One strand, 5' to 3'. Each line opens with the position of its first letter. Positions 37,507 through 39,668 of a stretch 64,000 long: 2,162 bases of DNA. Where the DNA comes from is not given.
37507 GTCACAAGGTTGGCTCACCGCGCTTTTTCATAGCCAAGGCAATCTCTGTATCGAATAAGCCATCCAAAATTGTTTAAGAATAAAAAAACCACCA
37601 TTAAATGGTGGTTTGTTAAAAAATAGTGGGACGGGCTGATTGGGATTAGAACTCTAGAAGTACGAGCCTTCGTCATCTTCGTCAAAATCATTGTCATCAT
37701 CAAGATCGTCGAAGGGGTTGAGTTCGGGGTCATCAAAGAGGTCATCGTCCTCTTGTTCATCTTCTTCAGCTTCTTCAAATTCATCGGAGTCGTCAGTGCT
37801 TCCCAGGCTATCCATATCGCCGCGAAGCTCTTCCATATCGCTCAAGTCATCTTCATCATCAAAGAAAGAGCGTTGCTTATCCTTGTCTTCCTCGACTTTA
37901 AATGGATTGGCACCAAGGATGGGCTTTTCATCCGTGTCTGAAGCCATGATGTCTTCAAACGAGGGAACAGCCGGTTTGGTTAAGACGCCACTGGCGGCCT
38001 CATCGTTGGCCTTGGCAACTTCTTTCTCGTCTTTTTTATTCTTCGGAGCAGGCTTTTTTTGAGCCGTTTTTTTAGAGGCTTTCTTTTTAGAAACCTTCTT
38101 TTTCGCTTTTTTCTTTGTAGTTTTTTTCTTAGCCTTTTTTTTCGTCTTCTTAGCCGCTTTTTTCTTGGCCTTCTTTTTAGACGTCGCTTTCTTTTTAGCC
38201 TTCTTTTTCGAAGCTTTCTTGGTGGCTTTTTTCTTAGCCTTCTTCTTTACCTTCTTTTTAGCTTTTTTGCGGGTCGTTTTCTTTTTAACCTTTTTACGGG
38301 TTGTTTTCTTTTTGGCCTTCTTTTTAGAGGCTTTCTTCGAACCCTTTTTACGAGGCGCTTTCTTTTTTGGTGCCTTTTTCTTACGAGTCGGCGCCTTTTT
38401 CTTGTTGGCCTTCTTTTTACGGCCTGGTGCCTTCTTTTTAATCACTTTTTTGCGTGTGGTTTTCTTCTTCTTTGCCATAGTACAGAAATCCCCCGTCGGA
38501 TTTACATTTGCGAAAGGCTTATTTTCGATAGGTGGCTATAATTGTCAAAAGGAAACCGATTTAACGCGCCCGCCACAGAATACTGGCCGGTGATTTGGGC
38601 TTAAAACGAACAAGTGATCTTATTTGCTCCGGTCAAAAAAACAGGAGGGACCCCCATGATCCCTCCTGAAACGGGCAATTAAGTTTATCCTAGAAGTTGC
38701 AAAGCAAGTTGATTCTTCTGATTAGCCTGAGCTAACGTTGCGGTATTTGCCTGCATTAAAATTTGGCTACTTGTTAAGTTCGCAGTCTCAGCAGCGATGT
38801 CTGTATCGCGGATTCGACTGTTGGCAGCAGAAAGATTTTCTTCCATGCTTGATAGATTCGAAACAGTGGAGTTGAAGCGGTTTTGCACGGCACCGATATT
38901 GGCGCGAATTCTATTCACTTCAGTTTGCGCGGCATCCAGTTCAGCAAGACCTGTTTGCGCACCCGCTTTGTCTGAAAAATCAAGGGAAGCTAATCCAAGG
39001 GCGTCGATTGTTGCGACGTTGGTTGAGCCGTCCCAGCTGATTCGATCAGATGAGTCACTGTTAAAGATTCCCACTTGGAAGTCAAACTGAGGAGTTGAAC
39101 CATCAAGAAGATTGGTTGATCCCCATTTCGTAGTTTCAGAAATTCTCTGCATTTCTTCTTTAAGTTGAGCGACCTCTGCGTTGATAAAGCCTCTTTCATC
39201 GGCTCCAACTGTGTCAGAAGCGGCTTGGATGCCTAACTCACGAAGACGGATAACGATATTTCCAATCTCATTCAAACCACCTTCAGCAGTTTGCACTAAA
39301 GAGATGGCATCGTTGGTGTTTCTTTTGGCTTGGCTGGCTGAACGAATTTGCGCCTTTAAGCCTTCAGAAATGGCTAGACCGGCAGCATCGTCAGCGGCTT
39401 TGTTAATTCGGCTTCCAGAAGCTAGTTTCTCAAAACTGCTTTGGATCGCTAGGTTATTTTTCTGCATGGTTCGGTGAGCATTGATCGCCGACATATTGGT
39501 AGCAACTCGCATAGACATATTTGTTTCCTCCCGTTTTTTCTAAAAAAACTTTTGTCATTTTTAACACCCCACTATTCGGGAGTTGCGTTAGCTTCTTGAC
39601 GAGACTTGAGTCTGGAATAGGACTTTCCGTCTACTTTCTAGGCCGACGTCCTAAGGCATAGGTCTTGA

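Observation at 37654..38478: Charge-segregated protein beside fliC: histone-H1-like poly-Lys half fused to a poly-acidic tail ending in an aromatic tip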

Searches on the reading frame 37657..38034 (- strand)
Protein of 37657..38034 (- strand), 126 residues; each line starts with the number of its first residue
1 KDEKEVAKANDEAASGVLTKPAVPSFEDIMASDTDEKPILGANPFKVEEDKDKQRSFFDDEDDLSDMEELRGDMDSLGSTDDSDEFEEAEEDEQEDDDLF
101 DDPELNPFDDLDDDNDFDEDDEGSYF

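Call 7: find_homologous_proteins(query=window:37657-38034:-, max_evalue=0.01)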
Query seq(126 aa) (126 aa): 3 proteins with E <= 0.01 among 35 candidates.
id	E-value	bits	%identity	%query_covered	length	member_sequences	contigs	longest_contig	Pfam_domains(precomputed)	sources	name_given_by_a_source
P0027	3.3e-38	149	66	98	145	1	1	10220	-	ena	-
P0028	3.0e-29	120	58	85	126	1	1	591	-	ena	-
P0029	6.3e-4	38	60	19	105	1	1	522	-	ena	-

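Call 10: find_encoding_contigs(protein=P0027, flank=6000, max_places=4)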
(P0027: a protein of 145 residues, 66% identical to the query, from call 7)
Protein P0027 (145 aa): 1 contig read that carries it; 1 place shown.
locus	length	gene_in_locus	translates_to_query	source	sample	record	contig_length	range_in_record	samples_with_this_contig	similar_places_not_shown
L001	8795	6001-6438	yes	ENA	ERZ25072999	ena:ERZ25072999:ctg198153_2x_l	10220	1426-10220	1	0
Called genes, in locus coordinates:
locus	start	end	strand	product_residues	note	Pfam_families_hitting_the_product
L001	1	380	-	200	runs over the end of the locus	PF00677:Lum_binding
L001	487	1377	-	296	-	PF00756:Esterase, PF12146:Hydrolase_4 (faint)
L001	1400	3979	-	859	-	PF02861:Clp_N, PF23569:NBD_SMAX1 (weak), PF00004:AAA, PF17871:AAA_lid_9, PF00004:AAA, PF07724:AAA_2, PF07728:AAA_5, PF10431:ClpB_D2-small, +7 more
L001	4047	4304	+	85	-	-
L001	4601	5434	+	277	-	PF00669:Flagellin_N, PF00700:Flagellin_C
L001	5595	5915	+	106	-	-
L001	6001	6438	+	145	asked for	-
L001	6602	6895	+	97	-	-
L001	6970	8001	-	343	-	PF00158:Sigma54_activat, PF14532:Sigma54_activ_2, PF00004:AAA (weak), PF07724:AAA_2 (weak), PF07728:AAA_5, PF25601:AAA_lid_14, PF02954:HTH_8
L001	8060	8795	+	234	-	PF02899:Phage_int_SAM_1 (faint), PF00589:Phage_integrase (weak)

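Call 15: find_encoding_contigs(protein=P0028, flank=1000, max_places=3)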
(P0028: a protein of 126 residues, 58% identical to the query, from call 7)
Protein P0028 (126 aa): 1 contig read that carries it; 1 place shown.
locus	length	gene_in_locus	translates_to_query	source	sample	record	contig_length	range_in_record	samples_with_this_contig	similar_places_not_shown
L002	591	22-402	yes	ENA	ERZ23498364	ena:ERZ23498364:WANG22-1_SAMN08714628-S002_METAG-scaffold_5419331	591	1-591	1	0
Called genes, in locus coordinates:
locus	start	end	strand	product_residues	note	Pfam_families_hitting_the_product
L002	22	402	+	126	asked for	-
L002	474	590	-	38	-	?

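Call 17: find_related_loci(query=A1, collection=genome_contigs, flank=6000)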
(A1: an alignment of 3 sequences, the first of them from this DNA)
Query A1 (126 aa) in genome_contigs; peptide patterns used: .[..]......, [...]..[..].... (x = any residue, [..] = any of these).
300 stretches matched a pattern; 3 encode a relative of the query (tblastn E <= 1e-3); 3 distinct loci.
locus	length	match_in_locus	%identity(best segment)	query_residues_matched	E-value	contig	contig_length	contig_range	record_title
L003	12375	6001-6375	94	2-126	5e-77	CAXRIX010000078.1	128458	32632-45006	MAG: Bdellovibrionales bacterium isolate YZ12B_2.97 genome assembly, contig: k141_1340124, whole genome shotgun sequence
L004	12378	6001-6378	63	2-126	1e-24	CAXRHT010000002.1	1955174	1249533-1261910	MAG: Bdellovibrionales bacterium isolate YZ14B_1.26 genome assembly, contig: k141_1748836, whole genome shotgun sequence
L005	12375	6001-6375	60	3-126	1e-22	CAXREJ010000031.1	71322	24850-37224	MAG: Bdellovibrionales bacterium isolate YZ09aB_3.4 genome assembly, contig: k141_888266, whole genome shotgun sequence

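Call 25: search_protein_representatives(alignment_id=A1)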
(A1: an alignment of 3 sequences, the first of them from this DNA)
Query: 3 sequences, 125 profile positions. Proteins with E-value up to 0.001 (for the whole library): 7; up to 1e-10: 3; up to 1e-30: 2. The best 7 are listed.
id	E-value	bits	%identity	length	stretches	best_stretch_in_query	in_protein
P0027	1.8e-58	212.4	-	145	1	1-125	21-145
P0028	1.3e-54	200.0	-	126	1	6-125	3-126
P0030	1.1e-17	80.7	-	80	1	49-125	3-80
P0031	3.6e-07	46.7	-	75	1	50-125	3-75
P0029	6.9e-07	45.8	-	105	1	91-125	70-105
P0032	3.2e-06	43.6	-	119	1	11-125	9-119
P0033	4.1e-04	36.8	-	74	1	39-122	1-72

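Call 28: find_encoding_contigs(protein=P0032, flank=5000, max_places=3)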
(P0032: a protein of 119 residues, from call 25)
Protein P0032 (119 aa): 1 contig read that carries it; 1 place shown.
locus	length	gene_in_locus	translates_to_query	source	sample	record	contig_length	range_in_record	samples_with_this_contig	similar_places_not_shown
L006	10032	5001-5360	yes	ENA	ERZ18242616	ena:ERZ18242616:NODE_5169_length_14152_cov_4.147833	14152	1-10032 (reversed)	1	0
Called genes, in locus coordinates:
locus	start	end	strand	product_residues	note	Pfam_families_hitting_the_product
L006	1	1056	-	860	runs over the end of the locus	PF02861:Clp_N, PF00004:AAA, PF17871:AAA_lid_9, PF00158:Sigma54_activat (weak), PF00004:AAA, PF07724:AAA_2, PF07728:AAA_5, PF10431:ClpB_D2-small, +5 more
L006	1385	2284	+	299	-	PF00561:Abhydrolase_1, PF03959:FSH1 (faint), PF12146:Hydrolase_4, PF12697:Abhydrolase_6, PF00561:Abhydrolase_1, PF08386:Abhydrolase_4 (weak)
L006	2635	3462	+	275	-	PF00669:Flagellin_N, PF00700:Flagellin_C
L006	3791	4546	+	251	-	-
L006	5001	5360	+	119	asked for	-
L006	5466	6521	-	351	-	PF00158:Sigma54_activat, PF14532:Sigma54_activ_2, PF07724:AAA_2 (faint), PF00004:AAA (faint), PF07728:AAA_5 (weak), PF25601:AAA_lid_14, PF02954:HTH_8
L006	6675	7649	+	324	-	PF00589:Phage_integrase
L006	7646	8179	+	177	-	PF08645:PNK3P, PF13419:HAD_2, PF00702:Hydrolase, PF13242:Hydrolase_like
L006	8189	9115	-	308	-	-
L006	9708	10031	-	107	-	?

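Call 29: find_encoding_contigs(protein=P0030, flank=5000, max_places=3)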
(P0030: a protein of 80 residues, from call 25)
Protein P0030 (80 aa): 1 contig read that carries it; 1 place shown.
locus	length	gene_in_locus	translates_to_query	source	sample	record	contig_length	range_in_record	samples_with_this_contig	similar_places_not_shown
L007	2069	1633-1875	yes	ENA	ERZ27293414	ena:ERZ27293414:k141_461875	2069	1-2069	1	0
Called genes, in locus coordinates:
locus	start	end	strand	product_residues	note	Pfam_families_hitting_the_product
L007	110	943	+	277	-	PF00669:Flagellin_N, PF00700:Flagellin_C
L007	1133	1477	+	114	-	-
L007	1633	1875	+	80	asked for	-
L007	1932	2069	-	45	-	?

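Call 40: find_related_loci(query=A5, collection=metagenome_contigs, flank=5000)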
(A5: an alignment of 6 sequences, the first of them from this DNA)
Query A5 (126 aa) in metagenome_contigs; peptide patterns used: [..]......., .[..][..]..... (x = any residue, [..] = any of these).
600 stretches matched a pattern (row limit reached: there are more); 1 encode a relative of the query (tblastn E <= 1e-3); 1 distinct loci.
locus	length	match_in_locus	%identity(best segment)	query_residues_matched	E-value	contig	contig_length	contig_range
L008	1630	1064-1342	67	17-108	3e-29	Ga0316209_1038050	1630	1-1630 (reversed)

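Call 48: predict_structure(alignment_id=A1)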
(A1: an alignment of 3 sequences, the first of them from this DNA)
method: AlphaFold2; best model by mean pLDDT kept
length: 126 residues; sequences in the alignment: 3
mean_pLDDT: 62.6   pTM: 0.19
mean pLDDT of the five models: 62.6, 61.4, 60.5, 60.3, 59.5
residues with pLDDT >= 90: 0; 70-90: 28; 50-70: 89; < 50: 9
segments of 3 or more residues with pLDDT < 50: 1-3, 36-38
pLDDT, mean of each block of 10 residues (from residue 1): 51 53 75 55 56 59 71 73 65 63 70 63 58
secondary structure, 60 per line:
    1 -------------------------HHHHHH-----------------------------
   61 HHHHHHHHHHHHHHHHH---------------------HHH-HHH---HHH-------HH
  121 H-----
elements in order: H26-31 H61-77

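Call 49: find_homologous_proteins(query=A4, max_evalue=0.01)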
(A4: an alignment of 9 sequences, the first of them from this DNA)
Query A4 (9 sequences) (126 aa, profile of the alignment): 7 proteins with E <= 0.01 among 8000 candidates.
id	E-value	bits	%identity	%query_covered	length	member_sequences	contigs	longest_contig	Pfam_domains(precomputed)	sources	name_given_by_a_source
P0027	1.6e-48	182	66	98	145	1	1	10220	-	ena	-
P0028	2.9e-42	162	58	85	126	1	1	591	-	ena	-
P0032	8.6e-31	125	31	71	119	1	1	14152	-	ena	-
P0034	5.3e-26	109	45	56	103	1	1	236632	-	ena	-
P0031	2.2e-14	72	49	40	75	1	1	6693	-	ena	-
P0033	6.7e-13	67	49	30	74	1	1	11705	-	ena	-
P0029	3.5e-5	42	60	19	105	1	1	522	-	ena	-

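Call 50: find_encoding_contigs(protein=P0034, flank=6000, max_places=2)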
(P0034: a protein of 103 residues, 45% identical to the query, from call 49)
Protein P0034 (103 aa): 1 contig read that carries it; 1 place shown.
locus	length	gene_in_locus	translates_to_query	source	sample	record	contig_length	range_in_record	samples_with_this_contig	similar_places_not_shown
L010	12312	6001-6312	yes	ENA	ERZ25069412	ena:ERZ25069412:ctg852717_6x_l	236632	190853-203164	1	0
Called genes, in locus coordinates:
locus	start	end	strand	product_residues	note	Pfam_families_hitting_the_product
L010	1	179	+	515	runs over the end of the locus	PF13005:zf-IS66, PF03050:DDE_Tnp_IS66, PF13817:DDE_Tnp_IS66_C (weak)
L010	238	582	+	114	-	-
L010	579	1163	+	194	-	PF03050:DDE_Tnp_IS66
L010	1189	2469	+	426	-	PF00872:Transposase_mut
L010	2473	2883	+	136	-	PF03050:DDE_Tnp_IS66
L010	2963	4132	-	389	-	PF00142:Fer4_NifH (faint), PF01656:CbiA, PF02374:ArsA_ATPase (faint), PF10609:ParA (faint), PF13614:AAA_31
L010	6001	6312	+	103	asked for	-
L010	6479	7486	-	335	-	PF08240:ADH_N, PF00107:ADH_zinc_N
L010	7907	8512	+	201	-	-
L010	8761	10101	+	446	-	PF02881:SRP54_N, PF13401:AAA_22 (weak), PF20720:nSTAND3 (faint), PF00448:SRP54, PF01656:CbiA (faint), PF02374:ArsA_ATPase (faint), PF02978:SRP_SPB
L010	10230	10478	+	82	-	PF00886:Ribosomal_S16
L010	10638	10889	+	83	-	PF13083:KH_KhpA-B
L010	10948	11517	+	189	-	PF01782:RimM, PF24986:PRC_RimM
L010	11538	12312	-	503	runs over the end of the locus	-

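Call 51: find_encoding_contigs(protein=P0033, flank=5000, max_places=2)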
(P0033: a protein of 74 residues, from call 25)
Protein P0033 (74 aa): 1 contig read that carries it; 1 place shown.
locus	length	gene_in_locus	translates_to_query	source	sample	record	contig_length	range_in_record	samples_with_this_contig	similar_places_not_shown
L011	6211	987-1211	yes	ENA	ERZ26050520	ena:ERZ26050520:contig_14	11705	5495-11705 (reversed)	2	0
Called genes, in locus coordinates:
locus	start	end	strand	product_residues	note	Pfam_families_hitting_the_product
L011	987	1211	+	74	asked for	-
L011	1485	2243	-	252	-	-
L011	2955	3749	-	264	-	-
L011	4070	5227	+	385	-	PF04754:Transposase_31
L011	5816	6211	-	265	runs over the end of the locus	-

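Call 52: find_encoding_contigs(protein=P0031, flank=5000, max_places=2)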
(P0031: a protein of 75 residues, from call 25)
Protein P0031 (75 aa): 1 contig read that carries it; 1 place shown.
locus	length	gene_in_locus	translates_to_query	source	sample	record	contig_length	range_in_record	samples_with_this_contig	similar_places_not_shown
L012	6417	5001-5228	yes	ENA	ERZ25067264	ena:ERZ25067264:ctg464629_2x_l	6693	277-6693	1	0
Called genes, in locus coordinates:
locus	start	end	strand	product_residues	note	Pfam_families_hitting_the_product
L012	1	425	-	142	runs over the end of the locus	PF07724:AAA_2 (weak), PF10431:ClpB_D2-small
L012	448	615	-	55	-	PF07724:AAA_2, PF07728:AAA_5 (weak)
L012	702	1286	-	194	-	-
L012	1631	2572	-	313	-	PF02861:Clp_N, PF20720:nSTAND3 (faint), PF23569:NBD_SMAX1, PF00004:AAA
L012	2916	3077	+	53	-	-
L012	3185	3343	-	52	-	-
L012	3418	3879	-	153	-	-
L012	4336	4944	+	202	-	-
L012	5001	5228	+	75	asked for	-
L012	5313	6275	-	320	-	PF08240:ADH_N, PF00107:ADH_zinc_N (weak)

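Call 70: search_solved_structures(query=A4, max_evalue=10, show_alignments=2)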
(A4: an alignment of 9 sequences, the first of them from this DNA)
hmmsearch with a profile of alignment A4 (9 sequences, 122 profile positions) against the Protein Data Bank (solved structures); distinct sequences matched with E-value up to 10: 1.
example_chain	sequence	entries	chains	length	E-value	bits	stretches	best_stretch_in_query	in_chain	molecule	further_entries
8f2u_T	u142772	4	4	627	3.7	11.2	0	42-90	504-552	Coiled-coil domain-containing protein 22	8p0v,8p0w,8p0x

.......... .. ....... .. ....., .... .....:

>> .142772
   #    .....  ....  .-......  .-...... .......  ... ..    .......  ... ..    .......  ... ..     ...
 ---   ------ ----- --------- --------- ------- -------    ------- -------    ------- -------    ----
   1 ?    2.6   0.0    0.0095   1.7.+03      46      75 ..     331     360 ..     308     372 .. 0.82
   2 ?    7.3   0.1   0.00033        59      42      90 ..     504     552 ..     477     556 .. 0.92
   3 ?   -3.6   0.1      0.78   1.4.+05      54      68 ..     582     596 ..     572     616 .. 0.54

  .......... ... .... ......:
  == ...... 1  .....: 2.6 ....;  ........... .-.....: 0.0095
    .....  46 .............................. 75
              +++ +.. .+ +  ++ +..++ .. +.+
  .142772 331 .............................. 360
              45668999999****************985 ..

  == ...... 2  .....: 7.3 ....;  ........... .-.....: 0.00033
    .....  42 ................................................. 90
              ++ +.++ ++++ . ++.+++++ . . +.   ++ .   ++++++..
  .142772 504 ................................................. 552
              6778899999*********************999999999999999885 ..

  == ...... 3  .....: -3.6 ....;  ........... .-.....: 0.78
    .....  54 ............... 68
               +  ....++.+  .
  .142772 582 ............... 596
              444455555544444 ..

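Call 71: search_protein_families(library=pfam, alignment_id=A4, max_evalue=10)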
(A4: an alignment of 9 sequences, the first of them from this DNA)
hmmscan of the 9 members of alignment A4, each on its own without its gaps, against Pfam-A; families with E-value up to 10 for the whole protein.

A. member 1, seq(126 aa): 0 families

B. families by the number of members that match (of 9 scanned): 6 families
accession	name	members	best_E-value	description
PF12595.13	iRhom1-2_N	1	0.14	Inactive rhomboid proteins 1/2, N-terminal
PF23729.2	Spectrin_Dys-1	1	0.18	Dystrophin-1-like, spectrin repeat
PF05596.16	Taeniidae_ag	1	0.2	Taeniidae antigen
PF11705.13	RNA_pol_3_Rpc31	1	0.23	DNA-directed RNA polymerase III subunit Rpc31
PF06295.17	ZapG-like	1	0.23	Z-ring associated protein G-like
PF02724.19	CDC45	1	7.9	CDC45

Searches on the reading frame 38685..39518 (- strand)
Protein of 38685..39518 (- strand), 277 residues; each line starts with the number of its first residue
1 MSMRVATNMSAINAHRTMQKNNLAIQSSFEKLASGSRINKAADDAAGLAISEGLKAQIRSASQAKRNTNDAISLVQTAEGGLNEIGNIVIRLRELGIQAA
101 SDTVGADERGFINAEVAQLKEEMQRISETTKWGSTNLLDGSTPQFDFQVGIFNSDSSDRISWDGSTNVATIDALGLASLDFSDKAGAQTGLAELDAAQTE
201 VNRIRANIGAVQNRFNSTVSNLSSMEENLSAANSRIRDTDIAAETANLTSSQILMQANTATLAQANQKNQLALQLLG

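Call 3: search_protein_families(library=pfam, proteins=[window:38685-39518:-], max_evalue=0.1)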
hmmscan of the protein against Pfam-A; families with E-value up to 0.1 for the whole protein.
window:38685-39518:- (277 aa): 4 families
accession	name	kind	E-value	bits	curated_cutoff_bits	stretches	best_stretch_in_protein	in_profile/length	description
PF00669.25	Flagellin_N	-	2.6e-36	125.2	26.6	1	5-141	1-137/139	Bacterial flagellin N-terminal helical region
PF00700.27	Flagellin_C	-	4.6e-21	75.4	23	1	193-276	3-86/86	Bacterial flagellin C-terminal helical region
PF24611.2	Spectrin_Anc-1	-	0.0052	17.5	33.2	0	192-243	18-69/115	Nuclear anchorage protein 1, spectrin-like repeat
PF14817.11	HAUS5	-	0.0071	15.7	25.6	0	182-239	67-124/643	HAUS augmin-like complex subunit 5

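Call 4: search_protein_families(library=ncbifam, proteins=[window:38685-39518:-], max_evalue=0.1)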
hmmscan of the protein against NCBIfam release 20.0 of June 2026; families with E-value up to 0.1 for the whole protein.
window:38685-39518:- (277 aa): 29 families (the best 25 are shown)
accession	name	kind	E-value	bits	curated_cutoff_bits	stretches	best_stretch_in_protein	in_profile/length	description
NF009448.0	PRK12806.1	equivalog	6.5e-74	249.4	531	2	4-157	4-156/475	flagellin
NF006467.0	PRK08869.1-2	subfamily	7.6e-69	232.7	443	2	3-178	3-174/400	flagellin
NF009444.0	PRK12802.1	equivalog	6.4e-68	229.3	332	1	1-276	1-281/282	flagellin domain-containing protein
NF006466.0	PRK08869.1-1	subfamily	4.4e-67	227.3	426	2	1-153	1-153/377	flagellin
NF006468.0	PRK08869.1-3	subfamily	5.1e-65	220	436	2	1-152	1-152/378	polar flagellin E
NF006469.0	PRK08869.1-4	equivalog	4.2e-63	214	627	2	1-151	1-151/377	flagellin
NF038071.1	lat_flg_LafA_2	exception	7.8e-56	189.5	365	1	1-276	1-283/284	lateral flagellin LafA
NF005294.0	PRK06819.1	subfamily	1.8e-55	189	387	2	5-154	5-153/376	FliC/FljB family flagellin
NF009446.0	PRK12804.1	subfamily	6.1e-55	186.8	352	1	3-276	1-300/301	flagellin Hag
NF010115.0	PRK13588.1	subfamily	1.2e-49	169.6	503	2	1-182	1-180/514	flagellin B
NF005953.0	PRK08026.1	subfamily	1.6e-49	169.9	619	2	6-151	6-150/548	FliC/FljB family flagellin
NF006470.0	PRK08869.1-5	equivalog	4.2e-48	164.5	423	2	5-151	4-150/388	flagellin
NF009234.0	PRK12584.1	equivalog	4.2e-46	158.1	752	2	1-166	1-164/510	flagellin A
NF006264.0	PRK08411.1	subfamily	1.3e-45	156.2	729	2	1-153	1-153/572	flagellin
NF009449.0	PRK12807.1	subfamily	2.8e-43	148.5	347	1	3-276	1-286/287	flagellin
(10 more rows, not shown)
